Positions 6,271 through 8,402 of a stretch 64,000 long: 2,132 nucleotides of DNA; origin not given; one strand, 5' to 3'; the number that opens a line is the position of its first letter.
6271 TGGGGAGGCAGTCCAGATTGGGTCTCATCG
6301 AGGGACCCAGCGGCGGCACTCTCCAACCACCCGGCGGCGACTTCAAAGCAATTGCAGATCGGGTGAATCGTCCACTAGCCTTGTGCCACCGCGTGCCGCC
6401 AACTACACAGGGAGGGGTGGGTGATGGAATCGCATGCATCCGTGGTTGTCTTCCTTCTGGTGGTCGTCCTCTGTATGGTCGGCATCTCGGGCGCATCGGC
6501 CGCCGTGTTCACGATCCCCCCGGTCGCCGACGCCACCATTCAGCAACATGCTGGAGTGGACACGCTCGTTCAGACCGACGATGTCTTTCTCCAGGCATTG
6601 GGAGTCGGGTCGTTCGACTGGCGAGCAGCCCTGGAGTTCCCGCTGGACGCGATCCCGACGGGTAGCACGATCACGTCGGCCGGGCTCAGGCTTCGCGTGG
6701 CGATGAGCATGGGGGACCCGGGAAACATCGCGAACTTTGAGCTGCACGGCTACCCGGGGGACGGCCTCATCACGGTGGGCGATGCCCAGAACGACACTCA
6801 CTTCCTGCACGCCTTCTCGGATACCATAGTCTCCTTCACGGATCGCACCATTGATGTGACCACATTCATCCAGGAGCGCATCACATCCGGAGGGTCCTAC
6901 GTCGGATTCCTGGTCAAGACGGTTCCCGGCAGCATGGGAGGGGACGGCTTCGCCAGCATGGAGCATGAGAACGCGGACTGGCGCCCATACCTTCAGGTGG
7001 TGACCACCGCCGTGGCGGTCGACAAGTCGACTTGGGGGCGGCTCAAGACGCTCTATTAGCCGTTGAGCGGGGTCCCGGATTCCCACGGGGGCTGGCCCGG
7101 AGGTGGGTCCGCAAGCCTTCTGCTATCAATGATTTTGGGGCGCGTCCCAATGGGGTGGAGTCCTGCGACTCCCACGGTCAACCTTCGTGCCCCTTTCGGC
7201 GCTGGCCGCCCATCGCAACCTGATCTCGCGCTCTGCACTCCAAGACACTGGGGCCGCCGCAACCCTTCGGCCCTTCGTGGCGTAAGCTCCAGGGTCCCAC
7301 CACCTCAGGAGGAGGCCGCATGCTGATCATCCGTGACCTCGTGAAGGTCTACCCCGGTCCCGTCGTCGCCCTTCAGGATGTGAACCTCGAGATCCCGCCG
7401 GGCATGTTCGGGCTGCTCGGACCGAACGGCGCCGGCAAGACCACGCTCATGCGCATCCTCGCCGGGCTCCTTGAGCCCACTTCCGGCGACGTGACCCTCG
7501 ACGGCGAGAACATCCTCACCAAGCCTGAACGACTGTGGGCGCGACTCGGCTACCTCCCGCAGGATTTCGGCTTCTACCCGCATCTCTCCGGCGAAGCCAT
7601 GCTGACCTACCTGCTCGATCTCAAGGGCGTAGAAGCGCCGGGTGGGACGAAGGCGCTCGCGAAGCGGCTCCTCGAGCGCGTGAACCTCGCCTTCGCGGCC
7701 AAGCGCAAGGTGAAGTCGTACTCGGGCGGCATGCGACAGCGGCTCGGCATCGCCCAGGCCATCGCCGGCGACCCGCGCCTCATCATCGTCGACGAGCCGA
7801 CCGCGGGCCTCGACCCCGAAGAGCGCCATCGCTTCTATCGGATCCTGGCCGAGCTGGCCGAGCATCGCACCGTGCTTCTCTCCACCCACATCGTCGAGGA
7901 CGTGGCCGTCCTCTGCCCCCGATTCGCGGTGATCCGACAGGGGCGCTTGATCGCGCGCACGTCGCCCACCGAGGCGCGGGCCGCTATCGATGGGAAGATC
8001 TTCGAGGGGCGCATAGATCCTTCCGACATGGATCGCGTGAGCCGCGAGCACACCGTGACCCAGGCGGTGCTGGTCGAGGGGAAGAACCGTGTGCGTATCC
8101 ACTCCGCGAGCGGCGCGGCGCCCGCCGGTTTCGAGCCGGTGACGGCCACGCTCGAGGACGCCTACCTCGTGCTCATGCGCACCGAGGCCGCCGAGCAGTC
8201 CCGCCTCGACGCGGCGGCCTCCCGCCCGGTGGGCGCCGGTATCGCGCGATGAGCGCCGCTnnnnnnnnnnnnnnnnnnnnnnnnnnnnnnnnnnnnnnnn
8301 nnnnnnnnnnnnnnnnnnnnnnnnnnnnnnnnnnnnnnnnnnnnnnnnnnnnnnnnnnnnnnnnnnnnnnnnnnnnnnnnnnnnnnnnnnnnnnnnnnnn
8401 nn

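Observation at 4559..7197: Three direct copies of a conserved ~90-nt element delimit two secreted-protein genes like cassettes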

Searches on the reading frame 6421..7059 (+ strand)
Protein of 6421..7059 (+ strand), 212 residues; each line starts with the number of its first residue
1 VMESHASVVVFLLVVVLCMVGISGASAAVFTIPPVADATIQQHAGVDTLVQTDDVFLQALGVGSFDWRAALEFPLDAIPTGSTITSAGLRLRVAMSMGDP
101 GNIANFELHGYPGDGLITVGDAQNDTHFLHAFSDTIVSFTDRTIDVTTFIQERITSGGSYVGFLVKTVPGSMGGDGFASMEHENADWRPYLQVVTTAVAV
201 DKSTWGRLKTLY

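Call 15: search_protein_families(library=pfam, proteins=[window:6421-7059:+], max_evalue=0.01)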
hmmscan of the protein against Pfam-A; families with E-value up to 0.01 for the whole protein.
window:6421-7059:+ (212 aa): 1 family
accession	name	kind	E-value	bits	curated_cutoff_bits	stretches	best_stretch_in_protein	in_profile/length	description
PF24517.2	CBM96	-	0.00028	21.2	26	0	30-97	3-68/164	Carbohydrate-binding module family 96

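Call 35: find_homologous_proteins(query=window:6421-7059:+, max_evalue=0.00001)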
Query window:6421-7059:+ (212 aa): 2 proteins with E <= 0.00001 among 438 candidates.
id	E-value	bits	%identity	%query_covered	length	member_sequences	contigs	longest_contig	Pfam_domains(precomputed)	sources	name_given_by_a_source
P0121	2.0e-134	464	100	100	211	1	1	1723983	-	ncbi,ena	-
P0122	2.4e-71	258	60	97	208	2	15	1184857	-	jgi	jgi:hypothetical protein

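Call 36: find_encoding_contigs(protein=P0122, flank=6000, max_places=10)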
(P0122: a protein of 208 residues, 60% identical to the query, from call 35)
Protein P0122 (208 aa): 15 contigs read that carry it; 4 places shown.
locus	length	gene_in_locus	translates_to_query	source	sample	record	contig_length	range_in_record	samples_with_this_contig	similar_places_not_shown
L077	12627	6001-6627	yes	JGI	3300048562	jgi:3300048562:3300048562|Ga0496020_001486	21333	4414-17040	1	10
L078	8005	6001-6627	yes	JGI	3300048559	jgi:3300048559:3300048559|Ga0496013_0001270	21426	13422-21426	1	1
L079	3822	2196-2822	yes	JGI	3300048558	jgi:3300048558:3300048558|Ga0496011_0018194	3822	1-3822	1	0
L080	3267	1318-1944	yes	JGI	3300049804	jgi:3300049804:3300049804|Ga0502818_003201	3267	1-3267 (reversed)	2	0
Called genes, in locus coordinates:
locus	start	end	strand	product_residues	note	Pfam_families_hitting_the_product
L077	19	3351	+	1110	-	PF00930:DPPIV_N (faint), PF23381:Beta-prop_IFT122_1st (weak), PF26550:Tricorn_2nd, PF25174:Beta-prop_THOC3 (weak), PF26549:Tricorn_N, PF07676:PD40 (weak), PF26549:Tricorn_N, PF07676:PD40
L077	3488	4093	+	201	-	PF25275:Golvesin_C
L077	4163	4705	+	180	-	-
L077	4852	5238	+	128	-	-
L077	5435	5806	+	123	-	-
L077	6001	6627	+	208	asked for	-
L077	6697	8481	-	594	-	PF17899:Peptidase_M61_N, PF05299:Peptidase_M61, PF13180:PDZ_2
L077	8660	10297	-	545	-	PF00118:Cpn60_TCP1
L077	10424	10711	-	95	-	PF00166:Cpn10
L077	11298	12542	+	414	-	PF13449:Phytase-like (faint), PF25021:TEN_NHL (faint), PF01436:NHL (weak), PF08450:SGL (faint), PF24684:Vgb_lyase (weak), PF01436:NHL (weak), PF01436:NHL, PF13860:FlgD_ig, +2 more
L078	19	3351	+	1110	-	PF00930:DPPIV_N (faint), PF23381:Beta-prop_IFT122_1st (weak), PF26550:Tricorn_2nd, PF25174:Beta-prop_THOC3 (weak), PF26549:Tricorn_N, PF07676:PD40 (weak), PF26549:Tricorn_N, PF07676:PD40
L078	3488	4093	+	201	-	PF25275:Golvesin_C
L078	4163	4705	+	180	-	-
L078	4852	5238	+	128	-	-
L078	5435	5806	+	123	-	-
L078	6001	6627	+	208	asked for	-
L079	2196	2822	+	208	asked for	-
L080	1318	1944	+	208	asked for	-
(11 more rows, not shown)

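Call 37: find_encoding_contigs(protein=P0121, flank=10000, max_places=3)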
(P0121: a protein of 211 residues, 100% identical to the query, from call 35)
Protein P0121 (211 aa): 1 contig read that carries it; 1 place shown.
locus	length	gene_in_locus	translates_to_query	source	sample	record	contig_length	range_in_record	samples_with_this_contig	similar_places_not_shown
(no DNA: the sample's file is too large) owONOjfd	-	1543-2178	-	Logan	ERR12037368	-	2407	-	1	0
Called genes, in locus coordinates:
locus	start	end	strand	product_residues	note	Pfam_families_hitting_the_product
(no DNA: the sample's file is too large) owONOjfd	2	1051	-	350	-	?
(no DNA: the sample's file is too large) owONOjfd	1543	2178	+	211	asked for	-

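Call 54: list_cluster_members(proteins=[P0121, P0123, P0001, P0003])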
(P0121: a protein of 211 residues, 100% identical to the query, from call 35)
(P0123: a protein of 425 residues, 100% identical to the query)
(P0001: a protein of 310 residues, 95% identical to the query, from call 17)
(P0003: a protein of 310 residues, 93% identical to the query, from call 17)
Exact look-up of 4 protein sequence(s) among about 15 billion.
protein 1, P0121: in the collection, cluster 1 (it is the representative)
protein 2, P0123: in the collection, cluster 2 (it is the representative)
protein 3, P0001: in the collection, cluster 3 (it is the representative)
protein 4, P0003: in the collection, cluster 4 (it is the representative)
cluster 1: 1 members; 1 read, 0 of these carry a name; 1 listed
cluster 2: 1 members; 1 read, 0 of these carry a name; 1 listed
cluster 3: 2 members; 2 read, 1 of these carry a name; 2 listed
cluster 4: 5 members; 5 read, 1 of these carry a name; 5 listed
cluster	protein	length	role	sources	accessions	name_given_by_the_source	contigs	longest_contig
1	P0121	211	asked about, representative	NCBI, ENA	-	-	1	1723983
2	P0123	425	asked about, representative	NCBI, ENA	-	-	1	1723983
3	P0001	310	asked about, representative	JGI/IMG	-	ABC-2 type transport system ATP-binding protein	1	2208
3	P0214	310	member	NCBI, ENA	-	-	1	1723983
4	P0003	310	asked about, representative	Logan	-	-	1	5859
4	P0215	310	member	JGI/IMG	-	ABC-2 type transport system ATP-binding protein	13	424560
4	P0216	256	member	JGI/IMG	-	-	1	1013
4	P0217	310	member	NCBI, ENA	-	-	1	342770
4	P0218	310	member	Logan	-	-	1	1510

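Call 55: find_encoding_contigs(protein=P0215, flank=10000, max_places=10)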
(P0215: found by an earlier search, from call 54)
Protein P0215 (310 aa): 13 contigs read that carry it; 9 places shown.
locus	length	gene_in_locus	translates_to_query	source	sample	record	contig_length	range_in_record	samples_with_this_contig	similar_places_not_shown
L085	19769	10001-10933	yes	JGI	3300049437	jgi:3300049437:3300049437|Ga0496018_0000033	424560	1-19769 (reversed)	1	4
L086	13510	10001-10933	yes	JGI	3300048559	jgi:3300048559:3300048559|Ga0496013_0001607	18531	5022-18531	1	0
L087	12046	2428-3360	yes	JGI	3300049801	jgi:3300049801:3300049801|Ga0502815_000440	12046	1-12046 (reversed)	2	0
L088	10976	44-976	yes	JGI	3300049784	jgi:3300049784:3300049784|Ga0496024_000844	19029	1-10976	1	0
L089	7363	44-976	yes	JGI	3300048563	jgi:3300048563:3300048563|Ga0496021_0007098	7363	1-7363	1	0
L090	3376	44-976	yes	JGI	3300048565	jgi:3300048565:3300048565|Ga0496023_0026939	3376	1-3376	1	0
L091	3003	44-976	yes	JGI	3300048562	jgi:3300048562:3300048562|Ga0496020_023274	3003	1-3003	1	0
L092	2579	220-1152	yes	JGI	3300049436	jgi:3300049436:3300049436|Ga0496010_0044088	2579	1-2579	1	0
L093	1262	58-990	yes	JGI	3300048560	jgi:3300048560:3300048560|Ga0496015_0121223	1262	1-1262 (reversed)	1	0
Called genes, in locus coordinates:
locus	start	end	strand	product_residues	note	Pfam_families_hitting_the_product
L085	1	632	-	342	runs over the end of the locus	PF03372:Exo_endo_phos (weak)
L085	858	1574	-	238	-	-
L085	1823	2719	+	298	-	-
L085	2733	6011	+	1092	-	PF02743:dCache_1 (faint), PF00989:PAS, PF08447:PAS_3 (faint), PF08448:PAS_4, PF13426:PAS_9, PF08448:PAS_4 (weak), PF02518:HATPase_c, PF00072:Response_reg, +1 more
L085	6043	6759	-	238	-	PF00027:cNMP_binding, PF13545:HTH_Crp_2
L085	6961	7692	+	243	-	-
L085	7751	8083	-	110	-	-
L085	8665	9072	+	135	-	-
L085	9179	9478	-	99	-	-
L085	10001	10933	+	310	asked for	PF00005:ABC_tran, PF13304:AAA_21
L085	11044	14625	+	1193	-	PF12679:ABC2_membrane_2 (faint), PF12698:ABC2_membrane_3, PF13346:ABC2_membrane_5 (faint), PF12698:ABC2_membrane_3 (weak), PF01433:Peptidase_M1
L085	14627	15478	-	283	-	-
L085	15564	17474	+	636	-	PF02922:CBM_48, PF00128:Alpha-amylase, PF02806:Alpha-amylase_C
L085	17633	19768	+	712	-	?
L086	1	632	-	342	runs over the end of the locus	PF03372:Exo_endo_phos (weak)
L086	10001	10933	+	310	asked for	PF00005:ABC_tran, PF13304:AAA_21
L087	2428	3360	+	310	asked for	PF00005:ABC_tran, PF13304:AAA_21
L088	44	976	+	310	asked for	PF00005:ABC_tran, PF13304:AAA_21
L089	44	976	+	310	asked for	PF00005:ABC_tran, PF13304:AAA_21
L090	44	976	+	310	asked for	PF00005:ABC_tran, PF13304:AAA_21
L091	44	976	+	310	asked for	PF00005:ABC_tran, PF13304:AAA_21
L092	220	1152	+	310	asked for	PF00005:ABC_tran, PF13304:AAA_21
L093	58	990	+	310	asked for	PF00005:ABC_tran, PF13304:AAA_21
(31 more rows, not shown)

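Call 60: find_encoding_contigs(protein=P0217, flank=10000, max_places=4)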
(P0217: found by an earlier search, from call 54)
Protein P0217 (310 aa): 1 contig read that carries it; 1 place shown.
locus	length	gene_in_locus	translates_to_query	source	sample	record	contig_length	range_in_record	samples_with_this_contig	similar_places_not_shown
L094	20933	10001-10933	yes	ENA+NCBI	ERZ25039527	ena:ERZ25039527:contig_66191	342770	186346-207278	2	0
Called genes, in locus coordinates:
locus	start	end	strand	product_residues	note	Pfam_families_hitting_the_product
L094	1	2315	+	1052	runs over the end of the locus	PF00930:DPPIV_N (faint), PF25174:Beta-prop_THOC3 (faint), PF26550:Tricorn_2nd, PF26549:Tricorn_N, PF07676:PD40 (weak), PF26549:Tricorn_N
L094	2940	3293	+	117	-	-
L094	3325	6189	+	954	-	PF00069:Pkinase, PF01636:APH (faint), PF07714:PK_Tyr_Ser-Thr, PF13424:TPR_12 (faint), PF03109:ABC1 (weak), PF13174:TPR_6 (faint), PF13428:TPR_14 (faint), PF14559:TPR_19 (faint), +3 more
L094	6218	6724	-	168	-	-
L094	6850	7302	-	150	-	-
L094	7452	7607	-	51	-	-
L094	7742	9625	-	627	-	PF07610:DUF1573 (faint), PF12371:TMEM131_like_N (faint), PF15780:ASH, PF22073:Cep192_D4, PF22544:HYDIN_VesB_CFA65-like_Ig (weak), PF24770:Ig-CFAP74_2 (faint), PF05048:NosD (faint), PF13229:Beta_helix (faint)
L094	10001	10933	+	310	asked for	PF00005:ABC_tran, PF13304:AAA_21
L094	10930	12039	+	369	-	PF12679:ABC2_membrane_2 (weak), PF12698:ABC2_membrane_3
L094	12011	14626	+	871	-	PF12698:ABC2_membrane_3 (weak), PF01433:Peptidase_M1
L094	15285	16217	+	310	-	PF00128:Alpha-amylase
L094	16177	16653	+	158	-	PF02806:Alpha-amylase_C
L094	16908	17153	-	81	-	-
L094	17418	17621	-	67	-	-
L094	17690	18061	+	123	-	-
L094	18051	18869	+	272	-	-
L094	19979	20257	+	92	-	-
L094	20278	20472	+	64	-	PF13860:FlgD_ig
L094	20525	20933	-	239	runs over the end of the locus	-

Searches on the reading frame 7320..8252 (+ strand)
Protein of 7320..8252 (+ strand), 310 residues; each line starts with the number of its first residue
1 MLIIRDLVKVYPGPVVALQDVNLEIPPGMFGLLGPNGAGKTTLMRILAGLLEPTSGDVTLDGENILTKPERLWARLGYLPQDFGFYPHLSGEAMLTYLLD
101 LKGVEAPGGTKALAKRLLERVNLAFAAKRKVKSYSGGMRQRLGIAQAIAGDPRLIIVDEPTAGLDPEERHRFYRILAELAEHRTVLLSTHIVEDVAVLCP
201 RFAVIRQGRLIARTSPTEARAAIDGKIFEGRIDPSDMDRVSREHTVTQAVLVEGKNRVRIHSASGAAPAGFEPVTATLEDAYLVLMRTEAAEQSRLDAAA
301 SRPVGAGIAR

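Call 15: search_protein_families(library=pfam, proteins=[window:7320-8252:+], max_evalue=0.01)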
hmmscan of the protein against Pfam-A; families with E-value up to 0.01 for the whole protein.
window:7320-8252:+ (310 aa): 7 families
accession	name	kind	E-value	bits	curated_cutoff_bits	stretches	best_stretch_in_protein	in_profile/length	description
PF00005.33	ABC_tran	-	6.6e-31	108.2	25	1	18-162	1-137/137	ABC transporter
PF13304.12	AAA_21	-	7.2e-14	53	27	2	132-190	236-298/304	AAA domain, putative AbiEii toxin, Type IV TA system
PF13476.12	AAA_23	-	9.1e-05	23.6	27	1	19-48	11-40/201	AAA domain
PF13175.12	AAA_15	-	0.00032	20.9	32.1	0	18-54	14-50/374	AAA ATPase domain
PF02463.25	SMC_N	-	0.002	18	40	0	19-44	16-41/220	RecF/RecN/SMC N terminal domain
PF13401.12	AAA_22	-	0.0088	16.8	27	0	32-164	10-96/130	AAA domain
PF13604.12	AAA_30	-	0.0092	16.2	27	0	29-58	20-49/191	AAA domain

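Call 16: find_encoding_contigs(protein=window:7320-8252:+, flank=10000, max_places=6)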
Protein window:7320-8252:+ (310 aa): no gene with exactly this product is on record in the collection.

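Call 17: find_homologous_proteins(query=window:7320-8252:+, max_evalue=1e-30)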
Query window:7320-8252:+ (310 aa): 7999 proteins with E <= 1e-30 among 8000 candidates; the best 120 are listed.
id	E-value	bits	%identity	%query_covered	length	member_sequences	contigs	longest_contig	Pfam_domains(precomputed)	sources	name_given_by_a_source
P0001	9.7e-190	647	95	100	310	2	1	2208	PF00005.34,PF13304.13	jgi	jgi:ABC-2 type transport system ATP-binding protein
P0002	2.3e-185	633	93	100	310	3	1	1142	PF00005.34,PF13304.13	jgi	jgi:ABC-type multidrug transport system ATPase subunit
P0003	5.4e-185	632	93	100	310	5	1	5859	PF00005.34,PF13175.13,PF13304.13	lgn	-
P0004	5.3e-177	605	92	97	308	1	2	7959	PF00005.34,PF13304.13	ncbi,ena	-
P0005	2.7e-149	514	82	93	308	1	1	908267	PF00005.34,PF13304.13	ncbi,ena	-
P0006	5.7e-148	510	79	97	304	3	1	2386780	PF00005.34,PF13304.13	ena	-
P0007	1.7e-146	505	81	93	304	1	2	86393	PF00005.34,PF13304.13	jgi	jgi:ABC-2 type transport system ATP-binding protein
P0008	4.1e-146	504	80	93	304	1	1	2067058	PF00005.34,PF13304.13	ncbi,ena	-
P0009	5.6e-146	503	79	94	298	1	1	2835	PF00005.34,PF13304.13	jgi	jgi:ABC-type multidrug transport system ATPase subunit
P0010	6.7e-146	503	76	98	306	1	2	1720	PF00005.34,PF13304.13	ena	-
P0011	8.3e-146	503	80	93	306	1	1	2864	PF00005.34,PF13304.13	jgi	jgi:ABC-type multidrug transport system ATPase subunit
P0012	8.4e-146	503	78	94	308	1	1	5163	PF00005.34,PF13304.13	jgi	-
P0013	1.2e-145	502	77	98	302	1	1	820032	PF00005.34,PF13304.13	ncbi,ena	-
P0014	1.7e-145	502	79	93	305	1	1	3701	PF00005.34,PF13304.13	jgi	jgi:ABC-type multidrug transport system ATPase subunit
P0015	6.9e-145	500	79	93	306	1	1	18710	PF00005.34,PF13304.13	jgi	jgi:ABC-2 type transport system ATP-binding protein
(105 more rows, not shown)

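Call 18: find_encoding_contigs(protein=P0004, flank=10000, max_places=3)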
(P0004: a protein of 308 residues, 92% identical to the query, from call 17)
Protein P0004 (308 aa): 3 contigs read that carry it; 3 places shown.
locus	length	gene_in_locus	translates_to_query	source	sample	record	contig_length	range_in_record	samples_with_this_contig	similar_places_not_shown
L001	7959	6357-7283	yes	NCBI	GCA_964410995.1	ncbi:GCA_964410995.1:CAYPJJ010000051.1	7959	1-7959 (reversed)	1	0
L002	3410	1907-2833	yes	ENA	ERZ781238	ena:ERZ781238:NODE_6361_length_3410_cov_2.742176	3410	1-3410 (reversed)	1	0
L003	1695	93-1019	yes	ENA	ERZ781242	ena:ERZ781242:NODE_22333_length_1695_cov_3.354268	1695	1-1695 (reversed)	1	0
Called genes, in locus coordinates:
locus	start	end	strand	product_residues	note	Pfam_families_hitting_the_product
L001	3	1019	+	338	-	?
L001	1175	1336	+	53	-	PF28317:Lant_leader_dom (weak)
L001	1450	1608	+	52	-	PF28317:Lant_leader_dom (weak)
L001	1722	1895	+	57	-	-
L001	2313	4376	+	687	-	PF11551:Omp28 (weak), PF13860:FlgD_ig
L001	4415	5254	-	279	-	PF20434:BD-FAE, PF07859:Abhydrolase_3, PF00326:Peptidase_S9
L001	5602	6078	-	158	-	-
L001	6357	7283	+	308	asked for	PF00005:ABC_tran, PF13304:AAA_21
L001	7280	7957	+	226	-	?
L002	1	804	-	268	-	?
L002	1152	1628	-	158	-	-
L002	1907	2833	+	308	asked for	PF00005:ABC_tran, PF13304:AAA_21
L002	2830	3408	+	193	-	?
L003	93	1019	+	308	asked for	PF00005:ABC_tran, PF13304:AAA_21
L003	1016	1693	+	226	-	?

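Call 19: find_encoding_contigs(protein=P0003, flank=10000, max_places=3)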
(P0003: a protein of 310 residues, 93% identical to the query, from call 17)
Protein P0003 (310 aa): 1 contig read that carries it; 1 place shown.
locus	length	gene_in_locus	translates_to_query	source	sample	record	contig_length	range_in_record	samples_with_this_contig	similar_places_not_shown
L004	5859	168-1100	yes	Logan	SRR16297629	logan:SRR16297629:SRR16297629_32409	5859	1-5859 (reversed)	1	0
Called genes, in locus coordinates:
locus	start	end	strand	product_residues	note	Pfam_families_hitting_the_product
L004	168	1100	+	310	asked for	PF00005:ABC_tran, PF13175:AAA_15 (faint), PF13304:AAA_21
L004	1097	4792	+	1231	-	PF13346:ABC2_membrane_5 (faint), PF12698:ABC2_membrane_3, PF12679:ABC2_membrane_2 (weak), PF01433:Peptidase_M1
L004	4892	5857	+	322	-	?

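Call 20: find_encoding_contigs(protein=P0005, flank=10000, max_places=3)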
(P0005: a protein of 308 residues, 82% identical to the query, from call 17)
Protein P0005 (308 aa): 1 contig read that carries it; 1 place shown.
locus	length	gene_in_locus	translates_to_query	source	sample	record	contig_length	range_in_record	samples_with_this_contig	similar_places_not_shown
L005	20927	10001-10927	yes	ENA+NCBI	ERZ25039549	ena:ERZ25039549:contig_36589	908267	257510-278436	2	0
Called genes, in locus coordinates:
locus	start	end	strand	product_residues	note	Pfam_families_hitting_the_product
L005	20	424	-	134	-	-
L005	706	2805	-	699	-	PF22544:HYDIN_VesB_CFA65-like_Ig (faint), PF18962:Por_Secre_tail (faint), PF13860:FlgD_ig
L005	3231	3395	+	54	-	-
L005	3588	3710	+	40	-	-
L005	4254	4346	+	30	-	-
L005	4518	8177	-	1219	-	PF00041:fn3 (faint), PF22148:Fervidolysin_NPro-like, PF00082:Peptidase_S8, PF22073:Cep192_D4 (faint), PF06119:NIDO (weak), PF07610:DUF1573 (weak), PF15780:ASH (weak), PF22544:HYDIN_VesB_CFA65-like_Ig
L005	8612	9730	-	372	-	PF04055:Radical_SAM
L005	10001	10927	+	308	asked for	PF00005:ABC_tran, PF13304:AAA_21 (weak)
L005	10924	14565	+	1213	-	PF12698:ABC2_membrane_3, PF12679:ABC2_membrane_2, PF12730:ABC2_membrane_4 (weak), PF01433:Peptidase_M1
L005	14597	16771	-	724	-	PF02927:CelD_N, PF00759:Glyco_hydro_9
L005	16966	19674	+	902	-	PF00069:Pkinase, PF07714:PK_Tyr_Ser-Thr, PF03109:ABC1, PF13428:TPR_14 (faint), PF13432:TPR_16, PF00515:TPR_1 (weak), PF07719:TPR_2 (weak), PF13414:TPR_11 (weak), +9 more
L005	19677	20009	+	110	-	-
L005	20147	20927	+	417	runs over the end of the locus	PF00903:Glyoxalase (weak), PF18029:Glyoxalase_6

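Call 23: find_encoding_contigs(protein=P0001, flank=10000, max_places=4)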
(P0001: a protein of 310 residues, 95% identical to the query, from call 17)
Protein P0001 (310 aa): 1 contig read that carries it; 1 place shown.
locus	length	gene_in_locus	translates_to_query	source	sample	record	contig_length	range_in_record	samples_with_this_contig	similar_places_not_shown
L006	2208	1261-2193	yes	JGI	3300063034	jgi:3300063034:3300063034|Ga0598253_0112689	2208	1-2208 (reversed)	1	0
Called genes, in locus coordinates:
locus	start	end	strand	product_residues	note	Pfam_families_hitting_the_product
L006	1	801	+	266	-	?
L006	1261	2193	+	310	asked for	PF00005:ABC_tran, PF13304:AAA_21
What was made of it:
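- The region upstream of the ABC operon differs in every lineage examined (calls 18, 20, 23, 55, 60).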

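Call 24: find_encoding_contigs(protein=P0002, flank=10000, max_places=4)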
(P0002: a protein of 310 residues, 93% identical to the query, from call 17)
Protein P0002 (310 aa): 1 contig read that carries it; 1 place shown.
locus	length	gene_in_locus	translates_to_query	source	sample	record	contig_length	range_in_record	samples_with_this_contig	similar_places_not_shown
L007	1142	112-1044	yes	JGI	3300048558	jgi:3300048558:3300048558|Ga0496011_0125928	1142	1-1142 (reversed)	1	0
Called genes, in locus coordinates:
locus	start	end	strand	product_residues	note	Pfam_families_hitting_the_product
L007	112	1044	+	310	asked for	PF00005:ABC_tran, PF13304:AAA_21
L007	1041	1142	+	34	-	?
